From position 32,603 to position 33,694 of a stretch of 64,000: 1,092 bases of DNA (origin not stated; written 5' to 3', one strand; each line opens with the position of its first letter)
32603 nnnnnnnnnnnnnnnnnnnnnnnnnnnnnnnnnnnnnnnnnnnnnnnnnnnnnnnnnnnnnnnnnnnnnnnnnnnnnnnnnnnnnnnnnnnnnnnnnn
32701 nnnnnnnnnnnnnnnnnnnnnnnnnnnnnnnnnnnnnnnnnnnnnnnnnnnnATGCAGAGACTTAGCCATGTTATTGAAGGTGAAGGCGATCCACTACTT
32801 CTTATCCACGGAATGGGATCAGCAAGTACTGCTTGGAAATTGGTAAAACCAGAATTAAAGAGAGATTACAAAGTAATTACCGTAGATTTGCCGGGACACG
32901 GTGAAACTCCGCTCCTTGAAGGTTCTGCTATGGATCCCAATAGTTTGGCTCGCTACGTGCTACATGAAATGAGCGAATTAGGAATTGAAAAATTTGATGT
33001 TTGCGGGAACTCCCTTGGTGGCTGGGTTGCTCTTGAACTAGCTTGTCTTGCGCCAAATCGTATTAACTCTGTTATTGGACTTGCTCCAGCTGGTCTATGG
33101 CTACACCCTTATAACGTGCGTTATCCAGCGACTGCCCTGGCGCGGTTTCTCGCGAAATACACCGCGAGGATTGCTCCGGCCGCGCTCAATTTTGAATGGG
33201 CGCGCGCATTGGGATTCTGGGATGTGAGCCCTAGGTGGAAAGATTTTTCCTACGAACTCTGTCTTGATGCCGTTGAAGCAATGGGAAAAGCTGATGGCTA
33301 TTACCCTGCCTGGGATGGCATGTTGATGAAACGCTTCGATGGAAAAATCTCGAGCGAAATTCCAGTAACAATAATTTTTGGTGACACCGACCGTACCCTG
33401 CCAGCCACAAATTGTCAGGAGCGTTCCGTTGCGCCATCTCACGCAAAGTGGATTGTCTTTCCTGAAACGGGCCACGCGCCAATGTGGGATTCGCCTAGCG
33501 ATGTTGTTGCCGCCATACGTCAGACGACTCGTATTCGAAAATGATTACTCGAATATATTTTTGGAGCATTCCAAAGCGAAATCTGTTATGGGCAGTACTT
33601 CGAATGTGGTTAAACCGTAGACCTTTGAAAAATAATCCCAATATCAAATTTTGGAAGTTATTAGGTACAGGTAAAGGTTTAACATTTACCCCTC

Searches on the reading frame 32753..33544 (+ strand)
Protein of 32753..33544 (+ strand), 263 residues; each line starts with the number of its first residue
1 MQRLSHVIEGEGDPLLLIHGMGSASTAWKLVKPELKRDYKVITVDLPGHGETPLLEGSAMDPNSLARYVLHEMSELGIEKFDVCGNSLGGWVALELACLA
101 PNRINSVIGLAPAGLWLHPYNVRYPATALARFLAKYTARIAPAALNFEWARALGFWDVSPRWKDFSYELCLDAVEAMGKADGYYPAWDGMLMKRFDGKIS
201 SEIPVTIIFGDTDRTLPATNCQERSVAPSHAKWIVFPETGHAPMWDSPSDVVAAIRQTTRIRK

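Call 11: search_protein_families(library=pfam, proteins=[window:32753-33544:+], max_evalue=0.001)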
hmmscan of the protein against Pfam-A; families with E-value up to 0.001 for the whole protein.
window:32753-33544:+ (263 aa): 4 families
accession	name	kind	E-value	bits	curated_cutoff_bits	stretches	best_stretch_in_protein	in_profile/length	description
PF12697.13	Abhydrolase_6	-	6.6e-24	86.2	26.3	1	15-254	1-216/217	Alpha/beta hydrolase family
PF00561.26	Abhydrolase_1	-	1.6e-22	80.8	25.8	1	14-248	2-245/245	alpha/beta hydrolase fold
PF12146.15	Hydrolase_4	-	1.1e-10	41.6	27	1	15-142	7-139/239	Serine aminopeptidase, S33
PF00975.26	Thioesterase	-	3.7e-05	24.5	26.4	1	14-117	2-99/226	Thioesterase domain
